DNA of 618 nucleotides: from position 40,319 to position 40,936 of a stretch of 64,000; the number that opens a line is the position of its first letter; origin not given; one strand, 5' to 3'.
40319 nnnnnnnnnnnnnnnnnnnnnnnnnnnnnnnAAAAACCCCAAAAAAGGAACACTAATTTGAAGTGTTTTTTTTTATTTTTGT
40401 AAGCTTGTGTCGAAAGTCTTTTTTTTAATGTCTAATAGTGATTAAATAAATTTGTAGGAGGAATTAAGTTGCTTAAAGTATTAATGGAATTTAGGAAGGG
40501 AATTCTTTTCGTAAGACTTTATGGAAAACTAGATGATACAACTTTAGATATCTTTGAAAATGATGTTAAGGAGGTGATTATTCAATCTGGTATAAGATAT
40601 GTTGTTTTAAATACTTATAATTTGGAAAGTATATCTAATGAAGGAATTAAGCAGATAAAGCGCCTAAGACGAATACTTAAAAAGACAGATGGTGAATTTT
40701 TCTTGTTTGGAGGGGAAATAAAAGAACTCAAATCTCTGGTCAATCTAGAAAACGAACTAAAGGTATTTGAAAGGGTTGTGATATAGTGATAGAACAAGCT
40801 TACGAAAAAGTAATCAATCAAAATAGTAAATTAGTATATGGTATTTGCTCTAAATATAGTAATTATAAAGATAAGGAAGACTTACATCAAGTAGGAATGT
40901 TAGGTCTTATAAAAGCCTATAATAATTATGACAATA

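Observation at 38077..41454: dacF-gpsA-spoIIAA-sigF arrangement with no spoIIAB anti-sigma factor/kinase between the antagonist and the sigma factor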

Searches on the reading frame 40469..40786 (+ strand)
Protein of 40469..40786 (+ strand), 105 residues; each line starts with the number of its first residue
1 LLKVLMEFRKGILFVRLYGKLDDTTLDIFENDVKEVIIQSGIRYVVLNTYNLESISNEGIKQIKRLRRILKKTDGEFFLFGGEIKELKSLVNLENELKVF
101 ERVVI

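Call 3: search_protein_families(library=pfam, proteins=[window:40469-40786:+], max_evalue=0.01)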
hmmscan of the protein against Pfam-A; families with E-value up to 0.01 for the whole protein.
window:40469-40786:+ (105 aa): 1 family
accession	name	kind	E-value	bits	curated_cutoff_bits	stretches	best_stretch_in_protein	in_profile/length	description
PF01740.26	STAS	-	5.5e-09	36.2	22.6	1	5-102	3-102/106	STAS domain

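Call 4: search_protein_families(library=ncbifam, proteins=[window:40469-40786:+], max_evalue=0.01)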
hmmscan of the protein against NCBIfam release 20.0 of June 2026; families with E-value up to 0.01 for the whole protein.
window:40469-40786:+ (105 aa): 3 families
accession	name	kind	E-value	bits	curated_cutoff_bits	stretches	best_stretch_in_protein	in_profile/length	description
TIGR00377.1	ant_ant_sig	superfamily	6.4e-07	29.2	53.45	1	2-81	3-82/108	anti-sigma factor antagonist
TIGR02886.1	spore_II_AA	equivalog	2.4e-06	27.5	114.75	1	6-93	3-89/106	anti-sigma F factor antagonist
NF052652.1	YtvA_fam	equivalog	0.00071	19.2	250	1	6-97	139-230/243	YtvA family blue-light photoreceptor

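Call 31: find_homologous_proteins(query=window:40469-40783:+)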
Query window:40469-40783:+ (105 aa): 240 proteins with E <= 0.001 among 245 candidates; the best 120 are listed.
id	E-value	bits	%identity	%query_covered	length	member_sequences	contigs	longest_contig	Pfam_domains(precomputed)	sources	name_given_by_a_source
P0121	3.2e-57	208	100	100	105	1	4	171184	PF01740.27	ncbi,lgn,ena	-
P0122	1.7e-54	200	100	95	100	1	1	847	PF01740.27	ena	-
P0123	2.0e-50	187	89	100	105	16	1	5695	PF01740.27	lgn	-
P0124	2.9e-50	186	90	100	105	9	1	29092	PF01740.27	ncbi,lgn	-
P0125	1.8e-47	177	82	100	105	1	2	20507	PF01740.27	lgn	-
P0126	2.0e-46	174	87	95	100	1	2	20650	PF01740.27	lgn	-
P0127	2.3e-46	174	83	100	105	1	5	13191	PF01740.27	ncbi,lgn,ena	-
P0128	5.2e-46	173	86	95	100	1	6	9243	PF01740.27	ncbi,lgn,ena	-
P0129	8.9e-46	172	81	100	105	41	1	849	PF01740.27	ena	-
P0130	1.5e-45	171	79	100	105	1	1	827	PF01740.27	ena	-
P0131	1.9e-45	171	79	100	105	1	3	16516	PF01740.27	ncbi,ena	-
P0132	9.0e-45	169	82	100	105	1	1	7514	PF01740.27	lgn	-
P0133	1.0e-44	168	79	100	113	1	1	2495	PF01740.27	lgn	-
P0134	1.7e-44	168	82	95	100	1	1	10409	PF01740.27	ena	-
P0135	2.5e-44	167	81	95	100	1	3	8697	PF01740.27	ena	-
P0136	2.6e-44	167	83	100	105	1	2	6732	PF01740.27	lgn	-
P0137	3.4e-44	167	78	100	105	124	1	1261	PF01740.27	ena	-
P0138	3.7e-44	167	81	95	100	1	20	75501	PF01740.27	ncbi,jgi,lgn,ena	jgi:anti-anti-sigma factor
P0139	5.1e-44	166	82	100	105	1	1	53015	PF01740.27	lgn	-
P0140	5.1e-44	166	82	100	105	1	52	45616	PF01740.27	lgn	-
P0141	5.4e-44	166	82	100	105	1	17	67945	PF01740.27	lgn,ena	-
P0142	6.5e-44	166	78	100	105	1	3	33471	PF01740.27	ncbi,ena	-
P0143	1.3e-43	165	79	100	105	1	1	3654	PF01740.27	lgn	-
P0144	1.3e-43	165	78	100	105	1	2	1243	PF01740.27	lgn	-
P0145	1.6e-43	165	81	100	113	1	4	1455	PF01740.27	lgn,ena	-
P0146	2.1e-43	164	81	100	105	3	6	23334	PF01740.27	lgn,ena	-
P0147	2.3e-43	164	80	100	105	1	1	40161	PF01740.27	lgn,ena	-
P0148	2.7e-43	164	76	100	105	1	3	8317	PF01740.27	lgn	-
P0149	2.9e-43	164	81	100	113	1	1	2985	PF01740.27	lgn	-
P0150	3.1e-43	164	77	100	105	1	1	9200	PF01740.27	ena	-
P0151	3.2e-43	164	77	100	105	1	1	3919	PF01740.27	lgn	-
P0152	3.3e-43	164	78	100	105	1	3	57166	PF01740.27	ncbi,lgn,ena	-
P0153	3.7e-43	163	77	100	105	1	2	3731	PF01740.27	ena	-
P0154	3.7e-43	163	77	100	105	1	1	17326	PF01740.27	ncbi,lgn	-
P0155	4.2e-43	163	81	100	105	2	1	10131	PF01740.27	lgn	-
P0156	4.2e-43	163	77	100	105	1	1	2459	PF01740.27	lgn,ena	-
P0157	4.4e-43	163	81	100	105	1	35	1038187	PF01740.27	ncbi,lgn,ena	-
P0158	5.2e-43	163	81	100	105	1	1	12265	PF01740.27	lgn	-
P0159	6.5e-43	163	78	100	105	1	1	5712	PF01740.27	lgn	-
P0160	7.5e-43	162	81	100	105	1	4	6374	PF01740.27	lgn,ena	-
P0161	7.6e-43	162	77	100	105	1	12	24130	PF01740.27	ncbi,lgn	-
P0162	7.9e-43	162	77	100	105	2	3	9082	PF01740.27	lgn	-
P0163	8.2e-43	162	81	100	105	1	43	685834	PF01740.27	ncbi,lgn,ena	-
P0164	9.4e-43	162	81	100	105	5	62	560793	PF01740.27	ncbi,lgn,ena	-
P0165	1.1e-42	162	78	100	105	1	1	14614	PF01740.27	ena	-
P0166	1.2e-42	162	78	100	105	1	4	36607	PF01740.27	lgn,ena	-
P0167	1.3e-42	162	80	100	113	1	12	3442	PF01740.27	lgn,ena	-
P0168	1.3e-42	162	78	100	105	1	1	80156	PF01740.27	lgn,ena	-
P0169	1.4e-42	162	78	100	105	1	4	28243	PF01740.27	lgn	-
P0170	1.5e-42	161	78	100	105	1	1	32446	PF01740.27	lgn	-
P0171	1.5e-42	161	77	100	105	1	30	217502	PF01740.27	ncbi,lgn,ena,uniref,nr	ncbi:MAG TPA: STAS domain-containing protein [Candidatus Aphodocola excrementigallinarum]|uniref:STA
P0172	1.6e-42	161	78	100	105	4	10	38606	PF01740.27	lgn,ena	-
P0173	1.6e-42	161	75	100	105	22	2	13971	PF01740.27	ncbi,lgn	-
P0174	1.9e-42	161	78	100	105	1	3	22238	PF01740.27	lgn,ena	-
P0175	1.9e-42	161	81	100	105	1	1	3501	PF01740.27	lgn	-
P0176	2.0e-42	161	77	100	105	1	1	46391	PF01740.27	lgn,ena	-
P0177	2.2e-42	161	79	100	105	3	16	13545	PF01740.27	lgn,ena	-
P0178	2.2e-42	161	80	100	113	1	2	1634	PF01740.27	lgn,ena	-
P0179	2.3e-42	161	80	100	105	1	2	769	PF01740.27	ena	-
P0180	2.4e-42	161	80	100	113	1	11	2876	PF01740.27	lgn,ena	-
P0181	2.5e-42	161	79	95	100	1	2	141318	PF01740.27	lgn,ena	-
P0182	2.5e-42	161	77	100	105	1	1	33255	PF01740.27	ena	-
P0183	2.7e-42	161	78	100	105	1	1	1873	PF01740.27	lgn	-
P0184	2.8e-42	161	80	100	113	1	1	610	PF01740.27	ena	-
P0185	3.0e-42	160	79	100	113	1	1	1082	PF01740.27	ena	-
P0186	3.4e-42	160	80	100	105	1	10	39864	PF01740.27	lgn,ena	-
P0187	3.6e-42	160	80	100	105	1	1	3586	PF01740.27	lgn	-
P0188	4.3e-42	160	77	100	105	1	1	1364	PF01740.27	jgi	-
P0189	4.3e-42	160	76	100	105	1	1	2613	PF01740.27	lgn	-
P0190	4.8e-42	160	76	100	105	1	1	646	PF01740.27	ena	-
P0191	6.0e-42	160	77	100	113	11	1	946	PF01740.27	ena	-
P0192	7.1e-42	159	78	95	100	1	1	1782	PF01740.27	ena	-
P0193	8.0e-42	159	77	100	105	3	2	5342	PF01740.27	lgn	-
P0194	1.3e-41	158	75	97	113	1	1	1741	PF01740.27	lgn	-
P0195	1.4e-41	158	79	100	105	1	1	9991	PF01740.27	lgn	-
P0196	1.5e-41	158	77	100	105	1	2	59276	PF01740.27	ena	-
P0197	1.6e-41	158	77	100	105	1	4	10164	PF01740.27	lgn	-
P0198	1.6e-41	158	80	100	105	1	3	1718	PF01740.27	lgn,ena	-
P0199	1.6e-41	158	79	95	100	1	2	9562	PF01740.27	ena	-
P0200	1.9e-41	158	77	100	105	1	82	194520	PF01740.27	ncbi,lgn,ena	-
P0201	2.0e-41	158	78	100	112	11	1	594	PF01740.27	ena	-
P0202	2.2e-41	158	79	100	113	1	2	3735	PF01740.27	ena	-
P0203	2.3e-41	158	79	100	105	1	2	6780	PF01740.27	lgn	-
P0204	2.4e-41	158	77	100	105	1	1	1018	PF01740.27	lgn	-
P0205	2.5e-41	158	81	95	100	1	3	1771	PF01740.27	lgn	-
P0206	2.9e-41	157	79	100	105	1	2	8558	PF01740.27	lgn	-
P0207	2.9e-41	157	79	100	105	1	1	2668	PF01740.27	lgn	-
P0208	3.2e-41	157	77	100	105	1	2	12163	PF01740.27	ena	-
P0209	3.4e-41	157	77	95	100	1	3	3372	PF01740.27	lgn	-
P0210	5.1e-41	157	72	100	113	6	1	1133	PF01740.27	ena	-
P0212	6.1e-41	156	79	100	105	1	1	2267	PF01740.27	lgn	-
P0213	6.3e-41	156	77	100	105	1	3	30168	PF01740.27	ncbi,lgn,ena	-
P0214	6.5e-41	156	78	100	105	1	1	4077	PF01740.27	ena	-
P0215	6.6e-41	156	79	100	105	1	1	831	PF01740.27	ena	-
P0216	7.1e-41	156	77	100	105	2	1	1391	PF01740.27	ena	-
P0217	9.5e-41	156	75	100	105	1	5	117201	PF01740.27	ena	-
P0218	1.0e-40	156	76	100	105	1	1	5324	PF01740.27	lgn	-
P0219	1.1e-40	156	72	100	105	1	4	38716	PF01740.27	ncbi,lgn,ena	-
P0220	1.1e-40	155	76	100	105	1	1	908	PF01740.27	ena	-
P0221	1.2e-40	155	75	100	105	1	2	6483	PF01740.27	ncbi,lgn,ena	-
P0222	1.2e-40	155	76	100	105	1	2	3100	PF01740.27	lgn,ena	-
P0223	1.2e-40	155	79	100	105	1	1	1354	PF01740.27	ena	-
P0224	1.2e-40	155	76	100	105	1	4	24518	PF01740.27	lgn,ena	-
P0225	1.3e-40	155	78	100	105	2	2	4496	PF01740.27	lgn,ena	-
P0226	1.3e-40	155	76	100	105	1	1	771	PF01740.27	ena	-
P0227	1.4e-40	155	76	100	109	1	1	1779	PF01740.27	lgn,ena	-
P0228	1.5e-40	155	76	95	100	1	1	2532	PF01740.27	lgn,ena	-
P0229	1.6e-40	155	77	100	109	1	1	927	PF01740.27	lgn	-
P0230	1.7e-40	155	77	95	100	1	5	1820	PF01740.27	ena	-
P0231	1.9e-40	155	76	95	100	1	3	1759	PF01740.27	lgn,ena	-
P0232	1.9e-40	155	77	100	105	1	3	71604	PF01740.27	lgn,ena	-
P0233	2.0e-40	155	77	100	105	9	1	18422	PF01740.27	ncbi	-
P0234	2.1e-40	155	77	100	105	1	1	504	PF01740.27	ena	-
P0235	2.3e-40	154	77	100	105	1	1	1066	PF01740.27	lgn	-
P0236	2.4e-40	154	76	100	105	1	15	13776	PF01740.27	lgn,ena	-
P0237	2.8e-40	154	76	100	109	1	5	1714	PF01740.27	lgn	-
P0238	3.1e-40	154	76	95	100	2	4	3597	PF01740.27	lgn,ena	-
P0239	3.2e-40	154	76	95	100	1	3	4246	PF01740.27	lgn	-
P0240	3.3e-40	154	76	95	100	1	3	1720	PF01740.27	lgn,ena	-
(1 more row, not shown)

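Call 41: search_solved_structures(query=window:40469-40783:+, max_evalue=1, show_alignments=2)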
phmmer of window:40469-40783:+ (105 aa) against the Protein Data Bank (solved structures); distinct sequences matched with E-value up to 1: 6.
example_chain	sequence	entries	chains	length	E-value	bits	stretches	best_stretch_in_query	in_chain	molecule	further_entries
1th8_B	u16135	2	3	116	2.9e-05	27.5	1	3-80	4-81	Anti-sigma F factor antagonist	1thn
1auz_A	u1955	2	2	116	6.1e-05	26.4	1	4-80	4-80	SPOIIAA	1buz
1tid_B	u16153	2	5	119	8e-05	26.1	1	3-79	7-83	Anti-sigma F factor antagonist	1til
1h4y_A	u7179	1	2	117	0.42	14.2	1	12-79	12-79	ANTI-SIGMA F FACTOR ANTAGONIST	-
1h4x_A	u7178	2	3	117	0.43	14.1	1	12-78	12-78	ANTI-SIGMA F FACTOR ANTAGONIST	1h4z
6dbf_A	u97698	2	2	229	0.57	13.7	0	22-95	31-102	Listeria virulence factor InlB | InlB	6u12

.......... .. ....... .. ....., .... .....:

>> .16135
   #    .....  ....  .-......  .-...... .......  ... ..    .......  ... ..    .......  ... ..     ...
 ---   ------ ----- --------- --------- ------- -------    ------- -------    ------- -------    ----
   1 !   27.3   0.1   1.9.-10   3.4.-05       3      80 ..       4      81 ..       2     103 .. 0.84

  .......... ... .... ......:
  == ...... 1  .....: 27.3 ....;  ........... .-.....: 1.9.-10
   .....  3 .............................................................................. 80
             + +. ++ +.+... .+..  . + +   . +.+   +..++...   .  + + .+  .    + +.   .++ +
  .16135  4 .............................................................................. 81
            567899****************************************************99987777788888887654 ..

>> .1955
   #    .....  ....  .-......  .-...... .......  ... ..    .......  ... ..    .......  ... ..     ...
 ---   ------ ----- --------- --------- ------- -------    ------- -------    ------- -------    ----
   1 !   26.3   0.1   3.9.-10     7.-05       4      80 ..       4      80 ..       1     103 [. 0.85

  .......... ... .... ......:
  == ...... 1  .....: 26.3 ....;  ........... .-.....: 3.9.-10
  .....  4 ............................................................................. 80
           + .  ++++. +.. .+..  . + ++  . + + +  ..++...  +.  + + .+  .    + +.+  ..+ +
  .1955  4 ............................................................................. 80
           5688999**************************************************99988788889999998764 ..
